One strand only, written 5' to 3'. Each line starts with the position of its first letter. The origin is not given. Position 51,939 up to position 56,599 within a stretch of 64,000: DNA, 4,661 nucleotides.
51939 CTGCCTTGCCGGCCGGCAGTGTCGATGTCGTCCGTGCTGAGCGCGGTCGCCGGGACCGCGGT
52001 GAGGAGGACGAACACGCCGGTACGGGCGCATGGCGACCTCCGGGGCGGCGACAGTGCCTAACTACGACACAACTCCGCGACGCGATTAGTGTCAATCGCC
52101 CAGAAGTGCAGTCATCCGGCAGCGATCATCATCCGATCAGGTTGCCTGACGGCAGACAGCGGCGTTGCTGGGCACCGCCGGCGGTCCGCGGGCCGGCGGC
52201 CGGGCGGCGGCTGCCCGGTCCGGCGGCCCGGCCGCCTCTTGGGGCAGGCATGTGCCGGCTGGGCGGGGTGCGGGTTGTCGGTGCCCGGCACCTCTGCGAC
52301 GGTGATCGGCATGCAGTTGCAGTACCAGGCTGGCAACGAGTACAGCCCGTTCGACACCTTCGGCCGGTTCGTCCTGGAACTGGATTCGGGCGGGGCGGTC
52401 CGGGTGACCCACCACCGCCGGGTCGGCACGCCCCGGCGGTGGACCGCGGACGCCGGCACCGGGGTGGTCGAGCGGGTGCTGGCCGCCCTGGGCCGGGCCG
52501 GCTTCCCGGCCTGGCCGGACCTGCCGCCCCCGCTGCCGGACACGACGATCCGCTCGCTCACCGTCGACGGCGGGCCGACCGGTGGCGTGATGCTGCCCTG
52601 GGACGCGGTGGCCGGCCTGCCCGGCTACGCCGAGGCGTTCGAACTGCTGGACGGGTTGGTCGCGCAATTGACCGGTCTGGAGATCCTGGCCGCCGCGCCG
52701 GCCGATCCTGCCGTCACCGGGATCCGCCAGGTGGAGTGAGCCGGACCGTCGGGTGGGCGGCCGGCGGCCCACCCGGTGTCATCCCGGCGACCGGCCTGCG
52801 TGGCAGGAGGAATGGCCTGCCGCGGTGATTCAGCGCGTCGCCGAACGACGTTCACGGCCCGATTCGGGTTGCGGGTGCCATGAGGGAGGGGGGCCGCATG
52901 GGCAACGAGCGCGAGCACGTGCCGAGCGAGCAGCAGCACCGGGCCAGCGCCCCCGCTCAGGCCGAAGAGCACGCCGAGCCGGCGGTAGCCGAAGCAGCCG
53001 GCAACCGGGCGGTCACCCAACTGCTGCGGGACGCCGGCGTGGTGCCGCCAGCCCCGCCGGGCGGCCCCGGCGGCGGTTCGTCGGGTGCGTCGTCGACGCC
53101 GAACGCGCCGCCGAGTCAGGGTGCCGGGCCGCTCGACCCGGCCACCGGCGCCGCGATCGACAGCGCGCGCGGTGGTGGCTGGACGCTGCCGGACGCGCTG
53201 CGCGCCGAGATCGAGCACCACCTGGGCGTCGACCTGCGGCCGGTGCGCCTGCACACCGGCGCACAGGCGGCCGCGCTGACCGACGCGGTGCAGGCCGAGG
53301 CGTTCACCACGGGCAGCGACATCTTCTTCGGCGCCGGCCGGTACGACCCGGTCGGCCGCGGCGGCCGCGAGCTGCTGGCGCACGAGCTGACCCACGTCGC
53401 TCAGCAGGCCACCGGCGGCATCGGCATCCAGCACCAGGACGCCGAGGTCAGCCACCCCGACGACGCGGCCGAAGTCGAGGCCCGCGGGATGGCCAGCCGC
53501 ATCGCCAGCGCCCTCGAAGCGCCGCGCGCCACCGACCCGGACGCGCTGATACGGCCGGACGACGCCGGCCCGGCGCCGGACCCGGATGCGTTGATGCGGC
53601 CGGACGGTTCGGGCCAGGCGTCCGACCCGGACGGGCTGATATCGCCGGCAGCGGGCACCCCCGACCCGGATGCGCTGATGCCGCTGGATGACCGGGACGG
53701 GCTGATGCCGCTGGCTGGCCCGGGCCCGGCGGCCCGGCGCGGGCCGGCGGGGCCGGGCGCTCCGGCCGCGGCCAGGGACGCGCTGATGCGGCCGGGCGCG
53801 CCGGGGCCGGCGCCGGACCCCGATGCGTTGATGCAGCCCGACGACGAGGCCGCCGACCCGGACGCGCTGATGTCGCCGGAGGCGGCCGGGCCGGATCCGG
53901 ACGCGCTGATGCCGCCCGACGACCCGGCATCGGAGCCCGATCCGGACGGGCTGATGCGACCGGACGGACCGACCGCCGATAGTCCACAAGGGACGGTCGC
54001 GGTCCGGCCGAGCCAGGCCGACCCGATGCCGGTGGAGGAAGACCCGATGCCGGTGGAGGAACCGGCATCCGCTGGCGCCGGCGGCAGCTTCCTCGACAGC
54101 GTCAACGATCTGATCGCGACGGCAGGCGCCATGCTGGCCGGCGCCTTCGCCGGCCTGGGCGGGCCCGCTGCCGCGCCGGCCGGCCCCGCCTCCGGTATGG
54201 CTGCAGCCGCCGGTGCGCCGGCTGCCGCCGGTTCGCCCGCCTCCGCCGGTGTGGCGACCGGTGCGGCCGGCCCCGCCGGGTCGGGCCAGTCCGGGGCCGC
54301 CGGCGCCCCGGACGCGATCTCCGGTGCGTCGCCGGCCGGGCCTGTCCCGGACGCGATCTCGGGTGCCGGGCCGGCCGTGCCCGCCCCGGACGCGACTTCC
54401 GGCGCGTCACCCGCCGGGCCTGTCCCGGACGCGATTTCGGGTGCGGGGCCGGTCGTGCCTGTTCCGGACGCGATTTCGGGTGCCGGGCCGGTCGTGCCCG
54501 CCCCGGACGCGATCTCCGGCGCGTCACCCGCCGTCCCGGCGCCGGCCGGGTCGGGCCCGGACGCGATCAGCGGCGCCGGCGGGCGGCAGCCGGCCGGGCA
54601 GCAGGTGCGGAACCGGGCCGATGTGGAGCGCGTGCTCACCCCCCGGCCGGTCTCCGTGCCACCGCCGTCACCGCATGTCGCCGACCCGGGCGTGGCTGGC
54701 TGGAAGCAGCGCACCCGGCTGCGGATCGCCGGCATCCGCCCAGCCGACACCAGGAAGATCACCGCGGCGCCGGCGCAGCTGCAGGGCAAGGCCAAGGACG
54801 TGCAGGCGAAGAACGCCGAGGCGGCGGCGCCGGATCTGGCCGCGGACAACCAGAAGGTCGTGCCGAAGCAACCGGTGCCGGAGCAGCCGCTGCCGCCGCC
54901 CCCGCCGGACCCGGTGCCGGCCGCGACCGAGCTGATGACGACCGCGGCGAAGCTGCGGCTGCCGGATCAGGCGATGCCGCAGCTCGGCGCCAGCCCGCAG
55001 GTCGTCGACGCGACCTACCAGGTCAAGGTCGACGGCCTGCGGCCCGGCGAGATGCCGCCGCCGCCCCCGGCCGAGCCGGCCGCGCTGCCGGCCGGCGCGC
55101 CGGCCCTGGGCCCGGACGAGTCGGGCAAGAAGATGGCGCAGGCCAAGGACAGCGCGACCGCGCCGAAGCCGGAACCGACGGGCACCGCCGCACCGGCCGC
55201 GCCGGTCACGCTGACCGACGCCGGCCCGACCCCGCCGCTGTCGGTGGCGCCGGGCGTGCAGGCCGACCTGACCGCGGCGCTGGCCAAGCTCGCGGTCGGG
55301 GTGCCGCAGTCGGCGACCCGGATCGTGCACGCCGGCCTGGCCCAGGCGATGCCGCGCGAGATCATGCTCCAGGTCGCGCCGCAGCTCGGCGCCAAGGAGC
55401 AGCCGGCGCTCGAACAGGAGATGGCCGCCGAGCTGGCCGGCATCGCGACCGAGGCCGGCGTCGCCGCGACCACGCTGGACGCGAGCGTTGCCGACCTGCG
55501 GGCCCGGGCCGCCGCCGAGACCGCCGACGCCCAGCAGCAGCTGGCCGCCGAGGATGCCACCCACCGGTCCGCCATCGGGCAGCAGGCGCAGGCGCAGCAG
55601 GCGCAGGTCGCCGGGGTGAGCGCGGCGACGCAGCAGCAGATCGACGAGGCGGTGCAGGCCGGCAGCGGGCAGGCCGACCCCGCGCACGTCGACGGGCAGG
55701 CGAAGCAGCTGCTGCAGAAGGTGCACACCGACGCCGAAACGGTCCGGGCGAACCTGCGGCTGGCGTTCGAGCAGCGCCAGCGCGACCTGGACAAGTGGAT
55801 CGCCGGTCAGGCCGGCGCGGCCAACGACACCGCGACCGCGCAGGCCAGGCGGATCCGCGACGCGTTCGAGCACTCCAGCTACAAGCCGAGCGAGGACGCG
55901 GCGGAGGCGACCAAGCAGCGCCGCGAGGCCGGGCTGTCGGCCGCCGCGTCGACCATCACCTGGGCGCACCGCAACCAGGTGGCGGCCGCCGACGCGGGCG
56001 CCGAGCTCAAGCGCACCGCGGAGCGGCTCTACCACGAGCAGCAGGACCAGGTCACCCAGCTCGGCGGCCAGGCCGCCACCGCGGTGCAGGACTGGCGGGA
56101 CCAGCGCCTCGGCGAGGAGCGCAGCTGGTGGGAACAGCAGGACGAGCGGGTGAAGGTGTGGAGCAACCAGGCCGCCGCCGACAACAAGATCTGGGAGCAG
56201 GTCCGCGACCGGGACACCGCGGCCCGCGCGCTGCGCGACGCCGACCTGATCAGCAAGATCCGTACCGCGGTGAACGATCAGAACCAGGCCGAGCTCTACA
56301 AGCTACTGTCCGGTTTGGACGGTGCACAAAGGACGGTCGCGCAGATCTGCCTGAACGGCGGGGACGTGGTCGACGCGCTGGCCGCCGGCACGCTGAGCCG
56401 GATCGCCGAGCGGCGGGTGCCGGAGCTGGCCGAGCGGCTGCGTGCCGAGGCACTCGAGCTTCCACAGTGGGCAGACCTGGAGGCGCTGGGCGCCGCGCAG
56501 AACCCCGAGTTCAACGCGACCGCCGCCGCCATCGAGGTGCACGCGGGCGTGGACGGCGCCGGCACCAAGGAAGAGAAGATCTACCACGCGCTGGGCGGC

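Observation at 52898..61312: Intact ~2800-aa DUF4157-headed giant protein: polymorphic-toxin/eCIS-cargo-like architecture of unusual complexity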

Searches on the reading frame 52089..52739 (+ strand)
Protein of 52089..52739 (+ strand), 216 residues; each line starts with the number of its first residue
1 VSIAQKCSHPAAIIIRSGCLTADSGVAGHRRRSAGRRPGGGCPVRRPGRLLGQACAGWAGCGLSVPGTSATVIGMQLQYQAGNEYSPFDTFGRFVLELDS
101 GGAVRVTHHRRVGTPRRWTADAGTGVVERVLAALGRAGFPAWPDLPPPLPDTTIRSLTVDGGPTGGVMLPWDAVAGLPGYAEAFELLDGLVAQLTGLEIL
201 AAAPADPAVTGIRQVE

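Call 20: search_protein_families(library=pfam, proteins=[window:52089-52739:+], max_evalue=0.01)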
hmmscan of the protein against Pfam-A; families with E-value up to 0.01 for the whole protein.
window:52089-52739:+ (216 aa): 1 family
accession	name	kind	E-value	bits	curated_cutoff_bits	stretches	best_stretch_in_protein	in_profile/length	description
PF07082.17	DUF1350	-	0.0029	17.4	27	1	63-95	197-229/250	Protein of unknown function (DUF1350)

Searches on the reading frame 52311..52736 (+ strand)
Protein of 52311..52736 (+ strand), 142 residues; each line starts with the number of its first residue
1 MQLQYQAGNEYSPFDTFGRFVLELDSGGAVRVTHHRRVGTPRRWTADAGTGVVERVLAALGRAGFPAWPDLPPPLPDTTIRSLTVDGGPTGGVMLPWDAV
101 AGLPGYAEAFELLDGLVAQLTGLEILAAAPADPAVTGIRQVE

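Call 93: search_solved_structures(query=A6, max_evalue=10)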
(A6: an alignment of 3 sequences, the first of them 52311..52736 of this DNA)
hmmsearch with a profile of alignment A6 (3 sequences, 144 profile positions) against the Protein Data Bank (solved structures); distinct sequences matched with E-value up to 10: 3.
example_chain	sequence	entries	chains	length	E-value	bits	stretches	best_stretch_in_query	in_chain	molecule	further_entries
7pzy_m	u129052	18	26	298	1.6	12.1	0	78-143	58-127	Ribosomal 60S subunit protein L5 | Uncharacterized protein CaJ7.0206 | 60S ribosomal protein L5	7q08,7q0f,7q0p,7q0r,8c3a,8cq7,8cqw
5x5t_A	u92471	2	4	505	2.5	11.4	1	35-106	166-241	Alpha-ketoglutaric semialdehyde dehydrogenase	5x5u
9zh8_A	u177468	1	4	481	2.5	11.4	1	35-106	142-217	Aldehyde dehydrogenase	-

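Call 94: search_protein_families(library=pfam, alignment_id=A6, max_evalue=10)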
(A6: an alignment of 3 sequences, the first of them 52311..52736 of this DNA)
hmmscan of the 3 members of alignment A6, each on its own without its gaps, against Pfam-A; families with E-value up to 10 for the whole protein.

A. member 1, window:52311-52736:+ (142 aa): 0 families

B. families by the number of members that match (of 3 scanned): 0 families

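Call 105: find_related_loci(query=A6, collection=metagenome_contigs, flank=10000)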
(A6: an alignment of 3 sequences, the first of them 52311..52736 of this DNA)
Query A6 (142 aa) in metagenome_contigs; peptide patterns used: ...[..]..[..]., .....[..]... (x = any residue, [..] = any of these).
327 stretches matched a pattern; 5 encode a relative of the query (tblastn E <= 1e-3); 5 distinct loci.
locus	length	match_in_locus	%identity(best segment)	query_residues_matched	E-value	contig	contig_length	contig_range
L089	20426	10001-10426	100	1-142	1e-91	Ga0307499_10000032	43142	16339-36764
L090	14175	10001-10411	46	2-141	4e-29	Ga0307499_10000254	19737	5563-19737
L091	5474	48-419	39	3-121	2e-20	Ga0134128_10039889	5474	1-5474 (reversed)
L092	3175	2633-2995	42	3-122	1e-18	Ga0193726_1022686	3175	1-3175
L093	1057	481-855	41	3-125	4e-18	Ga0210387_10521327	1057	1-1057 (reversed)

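Call 109: search_protein_families(library=pfam, proteins=[L090:1872-9980:+, L090:1180-1860:+, L090:9995-10414:+], max_evalue=0.01)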
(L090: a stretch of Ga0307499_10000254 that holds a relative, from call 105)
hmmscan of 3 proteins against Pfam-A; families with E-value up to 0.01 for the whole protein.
L090:1872-9980:+ (2703 aa): 2 families
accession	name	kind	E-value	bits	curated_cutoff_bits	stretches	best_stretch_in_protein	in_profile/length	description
PF00191.25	Annexin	-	1.9e-31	108.4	25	3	1275-1329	4-58/66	Annexin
PF13699.11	eCIS_core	-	1.5e-27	96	22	1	82-158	1-78/79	eCIS core domain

L090:1180-1860:+ (227 aa): 1 family
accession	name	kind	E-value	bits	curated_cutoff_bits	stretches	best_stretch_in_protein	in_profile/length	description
PF13699.11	eCIS_core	-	3e-30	104.6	22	1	78-155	1-78/79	eCIS core domain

L090:9995-10414:+ (140 aa): 0 families

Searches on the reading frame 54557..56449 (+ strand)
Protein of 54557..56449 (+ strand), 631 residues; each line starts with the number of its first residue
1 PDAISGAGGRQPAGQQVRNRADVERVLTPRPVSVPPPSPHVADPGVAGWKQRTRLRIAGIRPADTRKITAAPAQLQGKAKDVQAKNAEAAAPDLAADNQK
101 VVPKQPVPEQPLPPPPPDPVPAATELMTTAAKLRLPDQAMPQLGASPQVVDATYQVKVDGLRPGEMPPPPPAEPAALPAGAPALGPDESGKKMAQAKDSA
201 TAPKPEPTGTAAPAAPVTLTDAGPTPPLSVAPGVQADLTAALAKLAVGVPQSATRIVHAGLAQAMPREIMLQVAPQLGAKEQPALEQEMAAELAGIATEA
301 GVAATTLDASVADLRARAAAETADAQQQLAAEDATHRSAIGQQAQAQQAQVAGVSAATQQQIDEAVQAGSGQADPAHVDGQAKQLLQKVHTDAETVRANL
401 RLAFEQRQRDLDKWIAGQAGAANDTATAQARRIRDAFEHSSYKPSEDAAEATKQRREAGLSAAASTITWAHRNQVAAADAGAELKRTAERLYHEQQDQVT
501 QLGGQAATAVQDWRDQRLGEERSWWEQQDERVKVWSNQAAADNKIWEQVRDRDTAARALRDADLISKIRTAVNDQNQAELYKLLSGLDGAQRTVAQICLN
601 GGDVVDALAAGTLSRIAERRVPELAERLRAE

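Call 25: search_protein_families(library=pfam, proteins=[window:54557-56449:+], max_evalue=10)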
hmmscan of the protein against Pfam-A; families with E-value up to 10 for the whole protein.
window:54557-56449:+ (631 aa): 1 family
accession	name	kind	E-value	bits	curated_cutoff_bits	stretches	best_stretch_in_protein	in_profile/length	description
PF01442.23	Apolipoprotein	-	0.00016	21.9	90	1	303-416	71-186/190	Apolipoprotein A1/A4/E domain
